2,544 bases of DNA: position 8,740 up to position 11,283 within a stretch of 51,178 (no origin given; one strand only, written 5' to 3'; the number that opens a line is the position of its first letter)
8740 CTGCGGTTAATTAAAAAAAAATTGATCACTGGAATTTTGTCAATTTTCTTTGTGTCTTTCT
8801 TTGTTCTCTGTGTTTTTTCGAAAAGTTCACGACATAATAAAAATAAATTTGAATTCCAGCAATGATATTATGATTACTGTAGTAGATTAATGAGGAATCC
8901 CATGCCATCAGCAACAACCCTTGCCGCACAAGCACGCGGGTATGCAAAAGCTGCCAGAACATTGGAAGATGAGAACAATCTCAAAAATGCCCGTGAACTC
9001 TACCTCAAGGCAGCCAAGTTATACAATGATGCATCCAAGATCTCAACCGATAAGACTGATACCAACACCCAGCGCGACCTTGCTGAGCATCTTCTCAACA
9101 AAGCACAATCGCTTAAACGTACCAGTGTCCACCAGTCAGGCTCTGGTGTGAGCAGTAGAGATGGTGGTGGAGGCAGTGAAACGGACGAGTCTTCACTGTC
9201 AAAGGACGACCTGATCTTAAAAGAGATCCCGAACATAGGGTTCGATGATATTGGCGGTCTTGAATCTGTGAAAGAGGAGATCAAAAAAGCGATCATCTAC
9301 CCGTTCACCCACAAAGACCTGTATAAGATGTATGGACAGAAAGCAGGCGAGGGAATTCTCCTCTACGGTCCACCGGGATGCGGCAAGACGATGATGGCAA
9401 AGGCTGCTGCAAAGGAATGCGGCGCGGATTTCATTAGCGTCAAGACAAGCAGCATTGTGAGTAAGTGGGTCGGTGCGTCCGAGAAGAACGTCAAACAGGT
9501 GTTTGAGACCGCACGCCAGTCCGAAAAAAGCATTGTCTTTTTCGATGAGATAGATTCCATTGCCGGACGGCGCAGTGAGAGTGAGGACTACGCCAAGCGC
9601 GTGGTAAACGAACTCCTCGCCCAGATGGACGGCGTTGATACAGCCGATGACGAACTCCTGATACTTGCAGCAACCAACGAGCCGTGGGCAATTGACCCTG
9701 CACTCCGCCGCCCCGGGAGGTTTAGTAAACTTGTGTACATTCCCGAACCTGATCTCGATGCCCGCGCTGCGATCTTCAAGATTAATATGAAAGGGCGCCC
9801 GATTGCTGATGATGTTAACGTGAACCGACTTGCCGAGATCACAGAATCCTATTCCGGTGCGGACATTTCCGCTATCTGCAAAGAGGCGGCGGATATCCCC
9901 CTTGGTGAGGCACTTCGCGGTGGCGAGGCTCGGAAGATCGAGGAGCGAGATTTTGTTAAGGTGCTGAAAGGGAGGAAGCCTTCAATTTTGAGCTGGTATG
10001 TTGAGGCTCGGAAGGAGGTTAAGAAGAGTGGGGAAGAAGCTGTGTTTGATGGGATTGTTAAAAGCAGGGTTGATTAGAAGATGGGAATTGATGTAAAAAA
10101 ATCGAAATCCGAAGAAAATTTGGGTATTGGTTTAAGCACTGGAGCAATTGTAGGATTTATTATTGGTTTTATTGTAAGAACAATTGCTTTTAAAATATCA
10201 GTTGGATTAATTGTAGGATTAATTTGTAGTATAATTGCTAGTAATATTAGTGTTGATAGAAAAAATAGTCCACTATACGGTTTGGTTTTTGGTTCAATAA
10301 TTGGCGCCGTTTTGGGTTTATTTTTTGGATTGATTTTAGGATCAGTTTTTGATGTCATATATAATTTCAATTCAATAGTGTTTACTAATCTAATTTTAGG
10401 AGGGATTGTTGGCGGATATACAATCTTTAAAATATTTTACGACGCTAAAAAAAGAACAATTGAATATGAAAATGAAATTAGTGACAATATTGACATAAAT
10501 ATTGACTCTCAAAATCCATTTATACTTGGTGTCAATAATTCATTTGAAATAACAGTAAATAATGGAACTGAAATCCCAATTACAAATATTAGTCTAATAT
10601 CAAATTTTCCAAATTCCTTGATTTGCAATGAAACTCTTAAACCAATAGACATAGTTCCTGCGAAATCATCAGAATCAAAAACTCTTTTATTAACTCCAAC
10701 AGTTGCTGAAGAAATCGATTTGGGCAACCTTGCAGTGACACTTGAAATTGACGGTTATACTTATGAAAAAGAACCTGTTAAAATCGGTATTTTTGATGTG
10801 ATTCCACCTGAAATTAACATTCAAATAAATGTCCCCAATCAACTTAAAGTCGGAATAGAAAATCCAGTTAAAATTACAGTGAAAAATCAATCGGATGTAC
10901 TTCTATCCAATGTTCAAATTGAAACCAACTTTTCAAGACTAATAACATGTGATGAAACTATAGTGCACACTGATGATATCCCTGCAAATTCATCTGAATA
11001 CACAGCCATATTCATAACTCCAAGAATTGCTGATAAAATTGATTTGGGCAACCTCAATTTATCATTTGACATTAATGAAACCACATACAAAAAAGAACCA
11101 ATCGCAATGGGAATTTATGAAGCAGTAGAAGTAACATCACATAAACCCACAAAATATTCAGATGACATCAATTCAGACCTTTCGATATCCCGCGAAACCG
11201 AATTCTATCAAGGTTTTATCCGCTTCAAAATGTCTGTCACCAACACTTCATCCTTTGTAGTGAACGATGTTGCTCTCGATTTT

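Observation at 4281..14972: Candidate ESCRT-like membrane-remodelling cluster in a methanogen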

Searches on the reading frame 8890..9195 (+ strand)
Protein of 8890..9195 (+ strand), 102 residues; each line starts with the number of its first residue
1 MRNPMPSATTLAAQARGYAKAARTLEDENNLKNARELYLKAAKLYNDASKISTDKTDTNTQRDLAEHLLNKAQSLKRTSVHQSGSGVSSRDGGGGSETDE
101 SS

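Call 33: search_solved_structures(query=window:8890-9195:+, max_evalue=10, show_alignments=3)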
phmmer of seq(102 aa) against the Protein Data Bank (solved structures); distinct sequences matched with E-value up to 10: 7.
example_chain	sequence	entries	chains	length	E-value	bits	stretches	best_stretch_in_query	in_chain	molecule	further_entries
8uc6_C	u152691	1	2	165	0.15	16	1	25-78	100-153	Calpain-7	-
9pxg_C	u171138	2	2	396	0.31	15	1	25-87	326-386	Outer membrane protein assembly factor BamC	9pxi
8vsu_A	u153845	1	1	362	0.54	14.2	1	37-88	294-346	Calcium-binding protein 39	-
2ifu_A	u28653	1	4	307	0.92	13.4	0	13-54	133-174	gamma-snap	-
27ah_A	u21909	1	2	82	1.5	12.8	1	8-75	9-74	De novo designed miniprotein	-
1ux5_A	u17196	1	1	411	2.3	12.2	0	11-52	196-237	BNI1 PROTEIN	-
1y64_B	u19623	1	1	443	2.4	12.1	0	11-52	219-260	BNI1 protein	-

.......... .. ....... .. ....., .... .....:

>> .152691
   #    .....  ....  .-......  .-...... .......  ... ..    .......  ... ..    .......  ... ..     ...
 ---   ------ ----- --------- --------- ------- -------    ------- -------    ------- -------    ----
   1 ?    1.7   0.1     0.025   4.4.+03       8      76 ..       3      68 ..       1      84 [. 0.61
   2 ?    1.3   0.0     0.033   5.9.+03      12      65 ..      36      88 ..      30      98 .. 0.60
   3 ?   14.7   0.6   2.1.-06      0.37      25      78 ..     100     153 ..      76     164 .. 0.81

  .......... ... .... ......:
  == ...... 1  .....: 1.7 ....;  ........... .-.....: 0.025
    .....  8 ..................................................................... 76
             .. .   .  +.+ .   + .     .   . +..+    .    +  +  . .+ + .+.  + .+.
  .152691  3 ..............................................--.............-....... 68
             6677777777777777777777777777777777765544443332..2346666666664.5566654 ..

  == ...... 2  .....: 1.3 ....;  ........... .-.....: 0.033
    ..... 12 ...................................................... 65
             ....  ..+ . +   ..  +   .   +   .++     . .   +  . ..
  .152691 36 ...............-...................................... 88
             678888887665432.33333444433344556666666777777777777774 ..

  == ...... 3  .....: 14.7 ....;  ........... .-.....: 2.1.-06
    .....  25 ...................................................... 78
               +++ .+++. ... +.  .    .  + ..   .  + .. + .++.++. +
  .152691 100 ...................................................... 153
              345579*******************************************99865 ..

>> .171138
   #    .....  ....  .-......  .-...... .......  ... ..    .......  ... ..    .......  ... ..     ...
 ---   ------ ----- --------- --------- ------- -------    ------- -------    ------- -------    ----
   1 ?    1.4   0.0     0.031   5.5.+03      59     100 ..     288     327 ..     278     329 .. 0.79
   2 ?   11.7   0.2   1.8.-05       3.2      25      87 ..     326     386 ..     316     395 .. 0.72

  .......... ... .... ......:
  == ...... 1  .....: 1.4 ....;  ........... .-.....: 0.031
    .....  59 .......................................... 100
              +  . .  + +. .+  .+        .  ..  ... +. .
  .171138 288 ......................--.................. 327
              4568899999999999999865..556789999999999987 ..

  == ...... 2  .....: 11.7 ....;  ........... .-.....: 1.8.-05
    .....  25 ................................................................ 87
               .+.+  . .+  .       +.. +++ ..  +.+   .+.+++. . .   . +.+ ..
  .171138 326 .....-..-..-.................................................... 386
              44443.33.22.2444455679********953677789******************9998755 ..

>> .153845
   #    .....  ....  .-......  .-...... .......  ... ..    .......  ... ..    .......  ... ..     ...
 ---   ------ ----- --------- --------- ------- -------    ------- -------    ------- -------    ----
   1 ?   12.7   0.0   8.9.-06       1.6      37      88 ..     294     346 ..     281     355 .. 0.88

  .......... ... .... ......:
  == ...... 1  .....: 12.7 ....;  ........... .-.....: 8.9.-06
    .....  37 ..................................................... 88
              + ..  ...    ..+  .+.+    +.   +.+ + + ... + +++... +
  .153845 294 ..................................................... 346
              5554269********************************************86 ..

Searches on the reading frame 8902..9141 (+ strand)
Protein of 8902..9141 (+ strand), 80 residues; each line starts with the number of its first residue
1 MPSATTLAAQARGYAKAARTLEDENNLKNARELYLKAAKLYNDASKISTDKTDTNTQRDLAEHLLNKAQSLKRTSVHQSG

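Call 53: search_solved_structures(query=A4, max_evalue=10, show_alignments=3)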
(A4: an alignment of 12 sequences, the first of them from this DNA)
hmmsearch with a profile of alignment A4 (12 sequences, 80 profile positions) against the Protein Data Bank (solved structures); distinct sequences matched with E-value up to 10: 10.
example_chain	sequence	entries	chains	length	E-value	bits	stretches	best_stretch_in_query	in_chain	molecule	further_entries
8uc6_C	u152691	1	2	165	0.0021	21.4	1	18-73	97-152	Calpain-7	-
8hme_E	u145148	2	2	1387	0.066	16.6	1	15-64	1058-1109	WD40 repeat protein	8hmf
1wr0_A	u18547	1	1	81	0.12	15.7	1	8-72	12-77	SKD1 protein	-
8qd7_A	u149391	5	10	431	0.15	15.5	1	8-42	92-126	Yellowish-green 1-like protein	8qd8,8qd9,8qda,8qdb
2jqh_A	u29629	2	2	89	0.63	13.4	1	8-73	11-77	Vacuolar protein sorting-associating protein 4B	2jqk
4u7y_A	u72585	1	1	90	0.85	13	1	8-73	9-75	Vacuolar protein sorting-associated protein 4B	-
7xn7_q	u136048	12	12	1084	1.5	12.2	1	14-44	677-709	Component of the Paf1p complex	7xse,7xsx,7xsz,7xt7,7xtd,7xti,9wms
2cpt_A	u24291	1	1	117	1.8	12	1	9-73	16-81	Vacuolar sorting protein 4b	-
7l9x_A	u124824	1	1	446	5.9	10.3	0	9-73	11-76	Vacuolar protein sorting-associated protein 4B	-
2zam_A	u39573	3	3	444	6.9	10.1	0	1-73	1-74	Vacuolar protein sorting-associating protein 4B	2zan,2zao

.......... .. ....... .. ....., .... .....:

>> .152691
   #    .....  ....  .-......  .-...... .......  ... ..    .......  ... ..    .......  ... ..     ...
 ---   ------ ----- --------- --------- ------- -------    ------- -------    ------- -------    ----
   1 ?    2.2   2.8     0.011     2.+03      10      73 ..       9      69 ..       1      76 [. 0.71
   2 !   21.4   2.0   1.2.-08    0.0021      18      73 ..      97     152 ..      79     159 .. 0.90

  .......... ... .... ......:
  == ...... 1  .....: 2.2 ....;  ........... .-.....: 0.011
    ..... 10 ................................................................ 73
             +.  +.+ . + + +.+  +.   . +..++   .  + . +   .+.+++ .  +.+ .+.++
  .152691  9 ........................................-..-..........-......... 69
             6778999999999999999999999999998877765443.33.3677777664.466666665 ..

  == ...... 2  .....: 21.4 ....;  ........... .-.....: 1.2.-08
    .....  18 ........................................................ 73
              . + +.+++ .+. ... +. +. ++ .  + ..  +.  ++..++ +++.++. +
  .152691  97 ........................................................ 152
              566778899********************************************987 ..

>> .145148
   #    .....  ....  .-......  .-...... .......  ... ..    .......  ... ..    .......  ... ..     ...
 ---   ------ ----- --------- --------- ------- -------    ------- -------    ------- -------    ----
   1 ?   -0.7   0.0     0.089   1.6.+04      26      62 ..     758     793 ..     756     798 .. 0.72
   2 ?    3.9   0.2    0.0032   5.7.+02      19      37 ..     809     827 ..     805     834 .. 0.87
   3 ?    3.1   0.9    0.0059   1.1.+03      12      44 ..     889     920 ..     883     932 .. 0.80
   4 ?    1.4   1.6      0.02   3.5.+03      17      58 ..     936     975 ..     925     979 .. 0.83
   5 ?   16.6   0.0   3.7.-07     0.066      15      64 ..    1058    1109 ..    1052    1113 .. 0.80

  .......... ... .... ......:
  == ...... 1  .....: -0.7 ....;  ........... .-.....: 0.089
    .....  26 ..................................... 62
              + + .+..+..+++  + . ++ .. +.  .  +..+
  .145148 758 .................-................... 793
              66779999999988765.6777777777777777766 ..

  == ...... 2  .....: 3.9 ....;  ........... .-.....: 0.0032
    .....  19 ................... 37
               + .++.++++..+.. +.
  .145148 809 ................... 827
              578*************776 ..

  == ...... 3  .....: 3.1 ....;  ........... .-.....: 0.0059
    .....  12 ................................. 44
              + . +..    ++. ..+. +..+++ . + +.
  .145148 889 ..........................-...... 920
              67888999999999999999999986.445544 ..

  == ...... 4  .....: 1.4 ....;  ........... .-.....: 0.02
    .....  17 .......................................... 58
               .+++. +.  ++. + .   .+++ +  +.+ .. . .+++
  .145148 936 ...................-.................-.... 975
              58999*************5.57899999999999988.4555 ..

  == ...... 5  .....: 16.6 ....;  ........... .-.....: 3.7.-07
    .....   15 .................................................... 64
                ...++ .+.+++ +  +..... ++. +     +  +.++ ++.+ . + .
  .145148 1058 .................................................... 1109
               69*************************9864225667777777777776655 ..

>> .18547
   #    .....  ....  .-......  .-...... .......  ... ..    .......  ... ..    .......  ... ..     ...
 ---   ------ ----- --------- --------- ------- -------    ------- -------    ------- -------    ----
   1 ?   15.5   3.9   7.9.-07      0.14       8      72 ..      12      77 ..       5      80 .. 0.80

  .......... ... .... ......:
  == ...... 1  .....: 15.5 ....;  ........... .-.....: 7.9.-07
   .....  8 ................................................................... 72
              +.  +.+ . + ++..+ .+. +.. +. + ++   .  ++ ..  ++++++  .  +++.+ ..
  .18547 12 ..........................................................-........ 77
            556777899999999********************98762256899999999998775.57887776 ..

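Call 54: search_protein_families(library=pfam, alignment_id=A4, max_evalue=10)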
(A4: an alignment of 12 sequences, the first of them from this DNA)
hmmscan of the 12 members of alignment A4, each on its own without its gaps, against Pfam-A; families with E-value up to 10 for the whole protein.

A. member 1, seq(80 aa): 9 families
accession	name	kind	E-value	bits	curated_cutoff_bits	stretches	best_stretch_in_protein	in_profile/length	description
PF04212.24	MIT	-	0.0014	19.2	30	1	10-72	3-65/66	MIT (microtubule interacting and transport) domain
PF13181.12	TPR_8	-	0.0017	18.8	25.7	1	11-42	1-32/34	Tetratricopeptide repeat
PF13428.12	TPR_14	-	0.022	15.9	23.5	1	13-45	3-35/44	Tetratricopeptide repeat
PF15722.10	FAM153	-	0.023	15.4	27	1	18-77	7-67/114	FAM153 family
PF07719.23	TPR_2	-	0.057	14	27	1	11-43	1-33/34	Tetratricopeptide repeat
PF16108.10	DUF4826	-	0.087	13.5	22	1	24-74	70-122/129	Domain of unknown function (DUF4826)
PF09986.15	DUF2225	-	0.1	12.7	21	1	8-54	115-161/214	Uncharacterized protein conserved in bacteria (DUF2225)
PF25170.1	TPR_WDR35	-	0.16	12.4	27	1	15-47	8-39/68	WD repeat-containing protein 35, TPR repeats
PF00957.27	Synaptobrevin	-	0.29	11.4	26.4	1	4-31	40-67/89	Synaptobrevin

B. families by the number of members that match (of 12 scanned): 20 families
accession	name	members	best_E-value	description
PF04212.24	MIT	12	1.6e-06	MIT (microtubule interacting and transport) domain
PF07719.23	TPR_2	8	0.0039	Tetratricopeptide repeat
PF13428.12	TPR_14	7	0.015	Tetratricopeptide repeat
PF13181.12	TPR_8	6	0.0017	Tetratricopeptide repeat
PF16811.11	TAtT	4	0.018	TRAP transporter T-component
PF25170.1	TPR_WDR35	3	0.029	WD repeat-containing protein 35, TPR repeats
PF08238.18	Sel1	3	0.029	Sel1 repeat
PF00957.27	Synaptobrevin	3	0.29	Synaptobrevin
PF15722.10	FAM153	2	0.0082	FAM153 family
PF09986.15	DUF2225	2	0.0083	Uncharacterized protein conserved in bacteria (DUF2225)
PF01815.21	Rop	1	0.018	Rop protein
PF13424.12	TPR_12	1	0.035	Tetratricopeptide repeat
PF00637.26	Clathrin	1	0.065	Region in Clathrin and VPS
PF16108.10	DUF4826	1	0.087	Domain of unknown function (DUF4826)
PF18028.7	Zmiz1_N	1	0.096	Zmiz1 N-terminal tetratricopeptide repeat domain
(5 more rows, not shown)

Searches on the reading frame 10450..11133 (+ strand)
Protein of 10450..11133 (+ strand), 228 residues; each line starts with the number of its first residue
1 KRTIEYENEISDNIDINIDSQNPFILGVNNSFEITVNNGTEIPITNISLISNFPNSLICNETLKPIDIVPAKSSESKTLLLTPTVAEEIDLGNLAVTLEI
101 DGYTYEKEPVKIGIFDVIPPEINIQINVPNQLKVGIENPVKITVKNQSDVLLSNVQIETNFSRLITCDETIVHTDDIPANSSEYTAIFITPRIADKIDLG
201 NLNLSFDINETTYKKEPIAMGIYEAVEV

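Call 59: search_protein_families(library=pfam, proteins=[window:10450-11133:+], max_evalue=1)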
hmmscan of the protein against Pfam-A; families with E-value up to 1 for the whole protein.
seq(228 aa): 3 families
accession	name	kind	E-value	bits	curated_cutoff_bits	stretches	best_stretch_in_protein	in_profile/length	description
PF00927.28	Transglut_C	-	0.0023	18.5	26.6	1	123-192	2-77/106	Transglutaminase family, C-terminal ig like domain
PF24771.2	Ig_CFAP74_1st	-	0.052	14.4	29.2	0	147-173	20-46/97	CFAP74 first Ig-like domain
PF07092.18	TMEM106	-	0.42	11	24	0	19-78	19-79/141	TM106 protein C-terminal domain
